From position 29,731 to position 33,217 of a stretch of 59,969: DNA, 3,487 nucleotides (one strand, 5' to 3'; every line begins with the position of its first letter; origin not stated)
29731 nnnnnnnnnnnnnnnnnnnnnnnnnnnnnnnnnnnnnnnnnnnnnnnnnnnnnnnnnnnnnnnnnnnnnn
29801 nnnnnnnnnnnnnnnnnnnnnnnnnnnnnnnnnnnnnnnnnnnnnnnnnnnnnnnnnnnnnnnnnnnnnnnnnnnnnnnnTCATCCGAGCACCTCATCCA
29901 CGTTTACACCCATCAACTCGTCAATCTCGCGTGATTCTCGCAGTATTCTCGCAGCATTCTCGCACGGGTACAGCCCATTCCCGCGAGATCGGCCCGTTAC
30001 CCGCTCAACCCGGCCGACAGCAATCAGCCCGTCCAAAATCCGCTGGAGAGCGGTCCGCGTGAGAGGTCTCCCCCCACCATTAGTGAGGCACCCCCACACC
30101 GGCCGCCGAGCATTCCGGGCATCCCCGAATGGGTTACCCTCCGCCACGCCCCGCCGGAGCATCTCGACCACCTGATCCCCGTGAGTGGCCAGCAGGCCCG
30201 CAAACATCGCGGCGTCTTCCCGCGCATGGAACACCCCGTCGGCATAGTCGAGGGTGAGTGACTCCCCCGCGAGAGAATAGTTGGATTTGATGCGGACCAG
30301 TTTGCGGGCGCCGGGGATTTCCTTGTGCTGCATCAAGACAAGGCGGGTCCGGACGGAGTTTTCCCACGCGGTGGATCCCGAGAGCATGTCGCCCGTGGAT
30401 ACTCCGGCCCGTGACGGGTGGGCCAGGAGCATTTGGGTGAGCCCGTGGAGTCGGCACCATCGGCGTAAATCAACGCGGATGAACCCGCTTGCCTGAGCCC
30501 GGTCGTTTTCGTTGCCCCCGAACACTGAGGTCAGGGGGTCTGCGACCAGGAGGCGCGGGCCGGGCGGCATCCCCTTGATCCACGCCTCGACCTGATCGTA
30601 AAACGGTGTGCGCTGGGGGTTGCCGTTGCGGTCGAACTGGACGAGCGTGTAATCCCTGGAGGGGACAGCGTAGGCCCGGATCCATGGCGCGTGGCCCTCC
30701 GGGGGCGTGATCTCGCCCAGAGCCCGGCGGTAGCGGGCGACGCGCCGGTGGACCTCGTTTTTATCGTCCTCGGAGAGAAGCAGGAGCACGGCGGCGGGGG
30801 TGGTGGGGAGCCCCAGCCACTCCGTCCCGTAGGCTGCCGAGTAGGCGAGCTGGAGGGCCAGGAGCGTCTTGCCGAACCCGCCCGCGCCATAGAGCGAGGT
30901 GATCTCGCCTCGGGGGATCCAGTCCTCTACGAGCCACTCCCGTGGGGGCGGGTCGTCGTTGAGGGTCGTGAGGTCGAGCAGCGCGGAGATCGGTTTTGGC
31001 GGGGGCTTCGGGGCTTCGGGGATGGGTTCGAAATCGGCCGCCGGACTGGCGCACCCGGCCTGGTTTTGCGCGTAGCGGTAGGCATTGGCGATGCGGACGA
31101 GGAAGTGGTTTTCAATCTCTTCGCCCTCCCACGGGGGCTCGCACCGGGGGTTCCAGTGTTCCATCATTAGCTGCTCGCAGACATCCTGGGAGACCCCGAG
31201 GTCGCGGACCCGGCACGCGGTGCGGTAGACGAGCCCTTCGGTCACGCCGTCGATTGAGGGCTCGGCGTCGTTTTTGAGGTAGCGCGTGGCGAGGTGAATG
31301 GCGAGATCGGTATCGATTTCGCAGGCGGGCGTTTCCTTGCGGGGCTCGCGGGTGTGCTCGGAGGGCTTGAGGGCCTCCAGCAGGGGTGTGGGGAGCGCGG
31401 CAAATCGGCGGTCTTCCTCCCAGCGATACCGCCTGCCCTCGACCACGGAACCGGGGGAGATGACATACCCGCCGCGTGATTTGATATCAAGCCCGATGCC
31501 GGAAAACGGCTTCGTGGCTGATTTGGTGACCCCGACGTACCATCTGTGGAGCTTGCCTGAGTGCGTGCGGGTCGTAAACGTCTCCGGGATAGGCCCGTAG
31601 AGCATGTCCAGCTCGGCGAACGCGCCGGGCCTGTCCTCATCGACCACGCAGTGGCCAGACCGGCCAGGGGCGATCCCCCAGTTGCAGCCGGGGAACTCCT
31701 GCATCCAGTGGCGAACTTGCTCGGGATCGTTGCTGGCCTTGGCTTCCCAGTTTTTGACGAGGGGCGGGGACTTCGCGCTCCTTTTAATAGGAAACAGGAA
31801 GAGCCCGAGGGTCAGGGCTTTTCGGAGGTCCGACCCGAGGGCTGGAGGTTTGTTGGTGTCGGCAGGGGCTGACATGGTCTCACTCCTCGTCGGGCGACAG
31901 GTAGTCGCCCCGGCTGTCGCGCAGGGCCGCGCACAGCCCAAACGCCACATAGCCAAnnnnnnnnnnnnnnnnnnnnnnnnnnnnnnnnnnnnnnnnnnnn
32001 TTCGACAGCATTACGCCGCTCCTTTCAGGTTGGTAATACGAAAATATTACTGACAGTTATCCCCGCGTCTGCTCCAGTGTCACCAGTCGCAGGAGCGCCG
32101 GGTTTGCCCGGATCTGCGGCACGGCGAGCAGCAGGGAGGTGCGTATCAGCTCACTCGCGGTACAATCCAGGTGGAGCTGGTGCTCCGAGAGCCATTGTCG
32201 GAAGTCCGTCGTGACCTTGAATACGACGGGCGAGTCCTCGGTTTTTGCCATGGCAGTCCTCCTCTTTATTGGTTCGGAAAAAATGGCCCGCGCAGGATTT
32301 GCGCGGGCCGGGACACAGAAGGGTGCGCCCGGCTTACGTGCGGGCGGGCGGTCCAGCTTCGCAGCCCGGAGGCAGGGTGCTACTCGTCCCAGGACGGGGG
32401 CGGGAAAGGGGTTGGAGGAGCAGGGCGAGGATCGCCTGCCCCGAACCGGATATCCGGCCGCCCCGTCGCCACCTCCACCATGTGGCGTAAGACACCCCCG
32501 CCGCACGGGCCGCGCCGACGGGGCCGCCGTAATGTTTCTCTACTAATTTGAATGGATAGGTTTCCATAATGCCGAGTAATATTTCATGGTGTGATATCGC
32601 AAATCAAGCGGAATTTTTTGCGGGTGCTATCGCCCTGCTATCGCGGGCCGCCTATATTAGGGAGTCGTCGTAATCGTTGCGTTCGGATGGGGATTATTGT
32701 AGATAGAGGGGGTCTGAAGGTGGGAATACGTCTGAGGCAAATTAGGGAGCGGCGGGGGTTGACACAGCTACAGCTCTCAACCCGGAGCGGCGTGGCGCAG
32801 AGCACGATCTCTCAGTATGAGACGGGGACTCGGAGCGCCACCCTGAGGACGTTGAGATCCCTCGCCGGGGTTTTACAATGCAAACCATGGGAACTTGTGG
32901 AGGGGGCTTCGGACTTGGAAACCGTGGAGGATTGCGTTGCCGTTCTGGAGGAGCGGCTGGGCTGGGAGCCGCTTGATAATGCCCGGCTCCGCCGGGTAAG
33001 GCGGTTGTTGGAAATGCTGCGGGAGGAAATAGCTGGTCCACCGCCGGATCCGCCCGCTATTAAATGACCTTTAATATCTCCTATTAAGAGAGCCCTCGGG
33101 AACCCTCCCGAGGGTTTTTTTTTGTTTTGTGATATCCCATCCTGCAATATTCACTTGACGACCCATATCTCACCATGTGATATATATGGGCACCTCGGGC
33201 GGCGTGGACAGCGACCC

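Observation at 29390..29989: Dense 11-bp-phased iteron field next to the primase-helicase gene: candidate replication origin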

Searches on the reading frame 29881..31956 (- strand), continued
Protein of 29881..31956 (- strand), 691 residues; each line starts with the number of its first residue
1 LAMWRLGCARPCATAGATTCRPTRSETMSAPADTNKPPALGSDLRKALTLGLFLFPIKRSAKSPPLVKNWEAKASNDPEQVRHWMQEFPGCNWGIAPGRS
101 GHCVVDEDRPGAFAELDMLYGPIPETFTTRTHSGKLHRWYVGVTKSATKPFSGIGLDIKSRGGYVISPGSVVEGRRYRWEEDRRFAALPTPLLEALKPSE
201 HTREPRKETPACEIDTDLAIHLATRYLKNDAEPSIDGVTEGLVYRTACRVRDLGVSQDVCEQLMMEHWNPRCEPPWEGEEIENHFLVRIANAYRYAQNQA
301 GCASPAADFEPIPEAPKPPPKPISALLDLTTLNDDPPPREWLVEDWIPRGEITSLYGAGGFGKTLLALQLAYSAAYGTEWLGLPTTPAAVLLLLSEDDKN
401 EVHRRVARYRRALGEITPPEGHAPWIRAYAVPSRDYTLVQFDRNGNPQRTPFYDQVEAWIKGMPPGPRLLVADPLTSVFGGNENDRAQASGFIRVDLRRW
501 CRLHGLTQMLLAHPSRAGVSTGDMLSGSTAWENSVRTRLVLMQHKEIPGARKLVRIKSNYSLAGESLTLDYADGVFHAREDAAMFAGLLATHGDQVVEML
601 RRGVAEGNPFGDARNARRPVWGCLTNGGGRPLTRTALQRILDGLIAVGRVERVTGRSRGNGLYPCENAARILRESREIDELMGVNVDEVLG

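Call 61: find_related_loci(query=A1, collection=genome_contigs, flank=4000)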
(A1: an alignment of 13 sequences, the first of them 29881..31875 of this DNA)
Query A1 (664 aa) in genome_contigs; peptide patterns used: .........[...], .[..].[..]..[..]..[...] (x = any residue, [..] = any of these).
288 stretches matched a pattern; 70 encode a relative of the query (tblastn E <= 1e-3); 70 distinct loci.
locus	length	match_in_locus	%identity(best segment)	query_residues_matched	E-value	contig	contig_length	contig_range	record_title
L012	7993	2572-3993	31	27-495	8e-56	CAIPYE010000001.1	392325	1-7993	MAG: uncultured delta proteobacterium isolate MJ130729A_bin-331 genome assembly, contig: bin-331:01/17, whole genome sho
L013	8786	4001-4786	40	19-282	5e-52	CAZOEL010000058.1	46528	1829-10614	MAG TPA_asm: uncultured Syntrophobacteraceae bacterium isolate binchicken_co269_257 genome assembly, contig: NODE_655_le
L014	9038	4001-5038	36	23-369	1e-50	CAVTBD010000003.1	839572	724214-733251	MAG: uncultured Alphaproteobacteria bacterium isolate MFD02416.bin.1.43 genome assembly, contig: contig_27254, whole gen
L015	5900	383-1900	29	4-514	6e-50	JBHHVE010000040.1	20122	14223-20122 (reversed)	MAG: Leptospirillia bacterium isolate S.4.sp3_bin.30 NODE_906_length_20122_cov_9.312204, whole genome shotgun sequence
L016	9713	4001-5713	29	11-556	3e-49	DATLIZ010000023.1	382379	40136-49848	MAG TPA_asm: Aliidongia sp. isolate SMAG_U13682 k141_16531, whole genome shotgun sequence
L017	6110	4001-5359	30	24-489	4e-44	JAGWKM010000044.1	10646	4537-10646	MAG: Patescibacteria group bacterium isolate REEB161 contig-150_8070, whole genome shotgun sequence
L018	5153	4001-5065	33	27-402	3e-42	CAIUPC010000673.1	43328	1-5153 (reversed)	MAG: uncultured Acetobacteraceae bacterium isolate VK_bin-0268 genome assembly, contig: bin-0268:673/922, whole genome s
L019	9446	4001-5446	30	17-507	4e-42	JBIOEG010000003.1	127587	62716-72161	MAG: Caulobacterales bacterium isolate GcC5-38 k141_266117_length_127587_cov_79.4163, whole genome shotgun sequence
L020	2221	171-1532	30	99-571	1e-42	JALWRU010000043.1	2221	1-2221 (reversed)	MAG: Nitrospira sp. isolate M2_metabat2_scaf2bin.023 M2_NODE_117987_length_2221_cov_1.821394, whole genome shotgun seque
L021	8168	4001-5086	32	24-381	4e-42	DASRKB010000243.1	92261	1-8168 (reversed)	MAG TPA_asm: Burkholderiales bacterium isolate SMAG_U10151 k141_121533, whole genome shotgun sequence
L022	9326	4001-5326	32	24-458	3e-40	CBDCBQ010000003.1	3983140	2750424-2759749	MAG: uncultured Lichenihabitans sp. isolate bcf19ec3-a1fa-4715-bfa3-0a14c237aec5 genome assembly, contig: contig_3, whol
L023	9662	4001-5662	29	24-565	5e-40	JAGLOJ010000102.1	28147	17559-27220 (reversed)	MAG: Candidatus Sabulitectum sp. isolate RS_7_28 ROV157_7.bin.28.fa_102, whole genome shotgun sequence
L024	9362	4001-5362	29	24-491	2e-39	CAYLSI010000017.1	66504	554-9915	MAG TPA_asm: uncultured Hyphomicrobium sp. isolate binchicken_co179_164 genome assembly, contig: NODE_1462_length_66504_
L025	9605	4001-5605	30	27-541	2e-39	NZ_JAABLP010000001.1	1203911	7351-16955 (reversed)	Pannonibacter tanglangensis strain XCT-34 XCT34_ctg001, whole genome shotgun sequence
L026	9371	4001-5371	29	12-467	4e-39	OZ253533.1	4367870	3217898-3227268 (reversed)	MAG: Rhodospirillales bacterium isolate 9d264909-92db-45cc-bff1-2ee2e865f122 genome assembly, chromosome: 1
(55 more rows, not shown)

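Call 62: find_related_loci(query=A1, collection=viral_contigs, flank=4000)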
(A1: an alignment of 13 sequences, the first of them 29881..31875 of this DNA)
Query A1 (664 aa) in viral_contigs; peptide patterns used: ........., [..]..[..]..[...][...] (x = any residue, [..] = any of these).
376 stretches matched a pattern; 287 encode a relative of the query (tblastn E <= 1e-3); the best 80 are kept; 80 distinct loci.
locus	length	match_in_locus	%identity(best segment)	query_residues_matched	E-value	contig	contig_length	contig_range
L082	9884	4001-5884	39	24-637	2e-126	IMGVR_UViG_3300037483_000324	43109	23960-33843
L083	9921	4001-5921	42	19-650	2e-116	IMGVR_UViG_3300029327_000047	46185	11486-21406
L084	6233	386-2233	35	27-647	7e-91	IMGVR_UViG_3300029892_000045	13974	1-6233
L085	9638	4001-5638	36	24-554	5e-82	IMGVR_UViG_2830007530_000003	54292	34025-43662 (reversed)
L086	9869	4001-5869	33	24-593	6e-82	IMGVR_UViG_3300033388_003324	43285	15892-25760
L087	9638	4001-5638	36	24-554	6e-82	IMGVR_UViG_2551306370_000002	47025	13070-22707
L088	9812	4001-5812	33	25-635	7e-81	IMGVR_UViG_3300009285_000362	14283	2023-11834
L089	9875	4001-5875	31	27-640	1e-77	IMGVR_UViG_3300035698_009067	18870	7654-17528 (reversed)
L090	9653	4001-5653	34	24-581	4e-76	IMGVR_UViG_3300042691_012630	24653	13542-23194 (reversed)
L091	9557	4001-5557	33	18-550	1e-70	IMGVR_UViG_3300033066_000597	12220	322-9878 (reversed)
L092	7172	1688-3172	33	17-519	1e-58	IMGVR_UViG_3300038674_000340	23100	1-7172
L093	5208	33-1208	35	176-561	1e-56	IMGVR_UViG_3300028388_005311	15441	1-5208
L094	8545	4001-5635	31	21-552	2e-52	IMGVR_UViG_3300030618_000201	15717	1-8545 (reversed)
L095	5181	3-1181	33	232-635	2e-50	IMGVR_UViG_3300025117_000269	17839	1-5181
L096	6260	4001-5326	33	24-467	3e-50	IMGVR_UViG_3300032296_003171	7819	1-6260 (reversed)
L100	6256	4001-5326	32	24-467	3e-47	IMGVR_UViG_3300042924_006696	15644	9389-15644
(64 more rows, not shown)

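Call 67: search_dna_similar(query=window:29881-31875:-, collection=phages, mode=protein, max_rows=25)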
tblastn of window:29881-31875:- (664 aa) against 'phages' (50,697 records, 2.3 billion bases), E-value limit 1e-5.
Records with a match: 146; places in all: 146; records where one place covers at least 80% of the query: 0.
Best place of each record, by identity: <60% 146.
By first word of the organism name: Vibrio 96; Mycobacterium 14; Enterococcus 10; Gordonia 6; Wolbachia 4; Caudoviricetes 3; Ralstonia 3; Bacteriophage 2; Shewanella 2; Roseobacter 1; and 5 more.
By host as written in the record: Vibrio lentus 44; - 28; Mycobacterium smegmatis mc2 155 10; Vibrio splendidus 7; Vibrio crassostreae 7; Vibrio parahaemolyticus O22C 5; Gordonia terrae 3612 4; Shewanella 4; and 31 more.
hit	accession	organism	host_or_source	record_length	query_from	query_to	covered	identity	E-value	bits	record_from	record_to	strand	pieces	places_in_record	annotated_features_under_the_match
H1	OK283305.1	Roseobacter phage RDJL3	Roseobacter denitrificans OCh 114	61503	24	282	39%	33.1%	9e-32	138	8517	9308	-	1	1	integrase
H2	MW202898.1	Caudoviricetes sp.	Manatee Spring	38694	19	282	40%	32.4%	9e-28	125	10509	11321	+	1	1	virulence associated protein E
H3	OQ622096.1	Vibrio phage 13VV501A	Vibrio vulnificus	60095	20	282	40%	31.6%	2e-16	90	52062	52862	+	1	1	putative P4 family primase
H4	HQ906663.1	Wolbachia endosymbiont wVitA of Nasonia vitripennis phage ...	Wolbachia endosymbiont wVitA of Nasonia ...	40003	312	549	36%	34.6%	4e-23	111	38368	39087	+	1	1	record has no annotation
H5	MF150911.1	Ralstonia phage DU_RP_II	Ralstonia solanacearum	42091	15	275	39%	30.7%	3e-22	108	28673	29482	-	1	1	integrase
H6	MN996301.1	Ralstonia phage RpY1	Ralstonia solanacearum SL341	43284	15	275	39%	30.7%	5e-22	107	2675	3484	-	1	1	integrase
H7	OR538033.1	Ralstonia phage C22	Ralstonia sp. RS3/1-1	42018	15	275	39%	30.7%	7e-22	107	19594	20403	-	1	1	hypothetical protein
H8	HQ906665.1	Wolbachia endosymbiont wVitB of Nasonia vitripennis phage ...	Wolbachia endosymbiont wVitB of Nasonia ...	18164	312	549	36%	32.9%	2e-21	106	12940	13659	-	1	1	RepA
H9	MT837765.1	Bacteriophage sp.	human fecal samples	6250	312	554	37%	32.1%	3e-13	79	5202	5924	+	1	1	record has no annotation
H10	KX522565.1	Wolbachia phage WO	wVitA Wolbachia of Nasonia vitripennis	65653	312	549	36%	32.5%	8e-21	103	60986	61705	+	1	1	ATPase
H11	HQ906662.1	Wolbachia endosymbiont wVitA of Nasonia vitripennis phage ...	Wolbachia endosymbiont wVitA of Nasonia ...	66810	312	549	36%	32.5%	8e-21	103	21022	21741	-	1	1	RepA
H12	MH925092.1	Vibrio phage VpaJT_1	Vibrio parahaemolyticus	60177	38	282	37%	30.5%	5e-12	76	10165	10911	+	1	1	putative P4 family primase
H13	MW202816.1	Caudoviricetes sp.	Manatee Spring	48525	22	254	35%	27.0%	7e-11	72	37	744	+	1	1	replicative helicase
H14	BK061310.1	Mycobacterium phage prophiFVLQ01-1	Mycobacteroides abscessus subsp. ...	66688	9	204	30%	30.6%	8e-8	62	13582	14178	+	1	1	25: DNA primase/polymerase | 26: hypothetical protein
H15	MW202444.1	Bacteriophage sp.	Manatee Spring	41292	38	254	33%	27.1%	8e-9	65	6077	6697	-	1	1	regulatory protein repA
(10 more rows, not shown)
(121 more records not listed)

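Call 69: search_dna_similar(query=window:29881-31875:-, collection=plasmids, mode=protein, max_rows=15)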
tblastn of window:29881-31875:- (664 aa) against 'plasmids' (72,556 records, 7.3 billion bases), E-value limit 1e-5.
Records with a match: 15; places in all: 17; records where one place covers at least 80% of the query: 0.
Best place of each record, by identity: <60% 15.
By first word of the organism name: Streptomyces 7; Pseudonocardia 3; Azospirillum 1; Nonomuraea 1; Prauserella 1; Nocardia 1; Latilactobacillus 1.
By predicted mobility (MOB-suite, as given by PLSDB): non-mobilizable 11; mobilizable 4.
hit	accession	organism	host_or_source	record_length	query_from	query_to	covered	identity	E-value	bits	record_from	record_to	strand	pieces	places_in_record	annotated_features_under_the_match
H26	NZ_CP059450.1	Azospirillum brasilense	Prokaryotes,soil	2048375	312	549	36%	33.3%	6e-16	90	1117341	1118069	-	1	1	none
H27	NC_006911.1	Streptomyces sp. F11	-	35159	13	180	25%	34.5%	4e-8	65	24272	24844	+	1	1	bifunctional DNA primase/polymerase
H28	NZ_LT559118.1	Nonomuraea gerenzanensis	-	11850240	1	172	26%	32.8%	6e-9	67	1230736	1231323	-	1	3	none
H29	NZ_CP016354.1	Prauserella marina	pure culture,ocean sediment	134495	2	171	26%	30.9%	1e-6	59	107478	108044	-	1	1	bifunctional DNA primase/polymerase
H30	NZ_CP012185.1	Pseudonocardia sp. EC080619-01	Apterostigma dentigerum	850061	7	172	25%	31.0%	2e-6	59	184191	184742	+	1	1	bifunctional DNA primase/polymerase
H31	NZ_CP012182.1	Pseudonocardia sp. EC080610-09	Apterostigma dentigerum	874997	7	172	25%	31.0%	2e-6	59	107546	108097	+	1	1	bifunctional DNA primase/polymerase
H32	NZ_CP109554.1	Nocardia sp. NBC_01388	-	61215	21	176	23%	32.8%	1e-7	63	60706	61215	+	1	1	none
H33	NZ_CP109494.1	Streptomyces sp. NBC_01435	-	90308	11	162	23%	31.8%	1e-6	59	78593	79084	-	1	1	bifunctional DNA primase/polymerase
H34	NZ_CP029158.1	Streptomyces tsukubensis NRRL18488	-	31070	13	153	21%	33.5%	4e-6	58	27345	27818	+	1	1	bifunctional DNA primase/polymerase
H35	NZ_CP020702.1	Streptomyces tsukubensis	cell culture,soil sample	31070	13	153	21%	33.5%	4e-6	58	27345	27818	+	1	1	bifunctional DNA primase/polymerase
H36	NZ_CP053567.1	Pseudonocardia broussonetiae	plant,Broussonetia papyrifera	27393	47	171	19%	35.6%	2e-8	66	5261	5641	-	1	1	bifunctional DNA primase/polymerase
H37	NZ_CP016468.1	Latilactobacillus curvatus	cell culture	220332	11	162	23%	29.3%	5e-8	64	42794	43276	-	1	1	bifunctional DNA primase/polymerase | hypothetical protein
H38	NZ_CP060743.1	Streptomyces alfalfae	whole organism,rhizosphere soil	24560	19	162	22%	30.1%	5e-6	58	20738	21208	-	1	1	bifunctional DNA primase/polymerase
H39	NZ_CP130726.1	Streptomyces sp. NBC_01238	-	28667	24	153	20%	32.0%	7e-6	57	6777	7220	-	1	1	bifunctional DNA primase/polymerase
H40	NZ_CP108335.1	Streptomyces virginiae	-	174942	79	170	14%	40.8%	9e-7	60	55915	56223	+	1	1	bifunctional DNA primase/polymerase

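Call 80: search_protein_families(library=pfam, proteins=[L083:6327-7217:+, L002:8224-8610:+], max_evalue=1)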
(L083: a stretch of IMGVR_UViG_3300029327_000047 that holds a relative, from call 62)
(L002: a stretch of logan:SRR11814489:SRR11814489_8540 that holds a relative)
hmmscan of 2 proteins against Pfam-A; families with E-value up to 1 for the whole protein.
L083:6327-7217:+ (296 aa): 1 family
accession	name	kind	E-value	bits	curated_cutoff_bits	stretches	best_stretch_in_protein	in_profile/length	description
PF00961.24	LAGLIDADG_1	-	0.18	13.2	23.1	1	72-129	2-55/102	LAGLIDADG endonuclease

L002:8224-8610:+ (128 aa): 0 families

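Call 87: search_solved_structures(query=A1, max_evalue=0.01)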
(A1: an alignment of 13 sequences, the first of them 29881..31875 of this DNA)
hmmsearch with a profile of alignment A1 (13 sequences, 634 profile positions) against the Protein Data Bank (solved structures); distinct sequences matched with E-value up to 0.01: 17.
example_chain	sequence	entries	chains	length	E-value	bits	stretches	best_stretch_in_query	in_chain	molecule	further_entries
1g8y_A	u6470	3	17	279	3.5e-20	75.4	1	284-505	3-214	REGULATORY PROTEIN REPA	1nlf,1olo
1rni_A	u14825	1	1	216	5.3e-08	35.1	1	8-143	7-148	ORF904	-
3m1m_A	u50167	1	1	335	1.5e-07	33.6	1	8-143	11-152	ORF904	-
1ro0_A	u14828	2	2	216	2.1e-07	33.1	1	9-143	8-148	ORF904 | hypothetical protein ORF904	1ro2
9omy_X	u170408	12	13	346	2.8e-06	29.4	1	295-474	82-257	DNA repair protein XRCC3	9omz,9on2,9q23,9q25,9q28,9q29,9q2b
9q2a_R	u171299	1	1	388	3.7e-06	29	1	295-474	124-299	DNA repair protein XRCC3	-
5lkm_A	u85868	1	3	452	7.3e-06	28.1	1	418-544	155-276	DNA repair protein RadA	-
8rxc_D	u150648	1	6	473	8.6e-06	27.8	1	418-544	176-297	DNA repair protein RadA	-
8e2l_C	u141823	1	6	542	0.00087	21.2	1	313-523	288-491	Twinkle mtDNA helicase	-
7t8b_A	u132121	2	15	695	0.00087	21.2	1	415-552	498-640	Twinkle mtDNA helicase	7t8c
3cmu_A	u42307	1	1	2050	0.0011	20.8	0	310-341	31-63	Protein recA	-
2w0m_A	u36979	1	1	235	0.0016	20.3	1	305-466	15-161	SSO2452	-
3cmt_A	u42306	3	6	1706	0.0022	19.9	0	310-341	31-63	Protein recA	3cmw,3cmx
9zzr_D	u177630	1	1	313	0.0046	18.8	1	310-478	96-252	DNA repair protein RAD51 homolog 4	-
8faz_D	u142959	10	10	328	0.0051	18.7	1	310-478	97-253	DNA repair protein RAD51 homolog 4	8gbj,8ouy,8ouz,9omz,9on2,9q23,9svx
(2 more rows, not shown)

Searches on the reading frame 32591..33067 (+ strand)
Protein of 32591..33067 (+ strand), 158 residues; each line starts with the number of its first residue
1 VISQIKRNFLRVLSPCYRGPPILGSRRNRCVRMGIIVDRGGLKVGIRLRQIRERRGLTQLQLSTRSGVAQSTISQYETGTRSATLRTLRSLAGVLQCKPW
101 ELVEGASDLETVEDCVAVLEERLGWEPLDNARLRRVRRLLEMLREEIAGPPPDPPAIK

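Call 7: search_protein_families(library=pfam, proteins=[window:32591-33067:+], max_evalue=0.01)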
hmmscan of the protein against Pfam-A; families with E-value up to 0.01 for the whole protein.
window:32591-33067:+ (158 aa): 5 families
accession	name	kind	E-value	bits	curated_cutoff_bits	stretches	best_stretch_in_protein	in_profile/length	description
PF01381.28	HTH_3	-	3.5e-15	56.2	23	1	48-99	1-52/55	Helix-turn-helix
PF13560.12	HTH_31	-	2.7e-12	47.2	27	1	45-98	3-57/64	Helix-turn-helix domain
PF12844.13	HTH_19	-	4.5e-08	33.3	30.2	1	45-92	1-48/64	Helix-turn-helix domain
PF13443.12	HTH_26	-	1.8e-06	28.5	22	1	47-104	1-59/63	Cro/C1-type HTH DNA-binding domain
PF22495.2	HTH_92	-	0.0052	16.5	27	1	49-80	1-32/45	RsaL-like HTH domain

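Call 8: search_protein_families(library=phrogs, proteins=[window:32591-33067:+], max_evalue=0.001)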
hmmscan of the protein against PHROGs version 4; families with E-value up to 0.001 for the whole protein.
window:32591-33067:+ (158 aa): 23 families
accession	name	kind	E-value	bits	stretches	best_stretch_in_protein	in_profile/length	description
phrog_8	-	transcription regulation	3e-12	47.7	1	46-111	79-224/346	transcriptional regulator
phrog_5823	-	transcription regulation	3.7e-12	47.1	1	43-104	6-68/404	transcriptional regulator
phrog_3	-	transcription regulation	2.1e-11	45.3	1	42-118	87-161/430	transcriptional repressor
phrog_7241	-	transcription regulation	8.6e-11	43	1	48-103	66-121/122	transcriptional regulator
phrog_4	-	transcription regulation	1.9e-10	41.3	1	44-112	137-201/400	transcriptional repressor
phrog_1373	-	transcription regulation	2.5e-10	41.6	1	48-97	68-117/166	transcriptional regulator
phrog_2439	-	transcription regulation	1.7e-09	38.1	1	45-99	9-63/367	transcriptional regulator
phrog_2967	-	transcription regulation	2.1e-09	38.2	1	44-120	11-91/225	transcriptional regulator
phrog_2328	-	transcription regulation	4.3e-08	34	1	43-108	15-80/128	transcriptional repressor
phrog_4836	-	transcription regulation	3.6e-07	30.9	1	44-110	76-142/194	CII-like regulator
phrog_4583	-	transcription regulation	4.7e-07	30.7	1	43-108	10-75/81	transcriptional repressor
phrog_2104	-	unknown function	8.3e-07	30.2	1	47-92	43-88/103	-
phrog_4739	-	unknown function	1.2e-05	26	1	45-109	69-133/167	-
phrog_14076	-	transcription regulation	1.4e-05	26.5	0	48-89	18-62/86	transcriptional regulator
phrog_32768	-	unknown function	3.8e-05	23.6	1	44-111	10-78/446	-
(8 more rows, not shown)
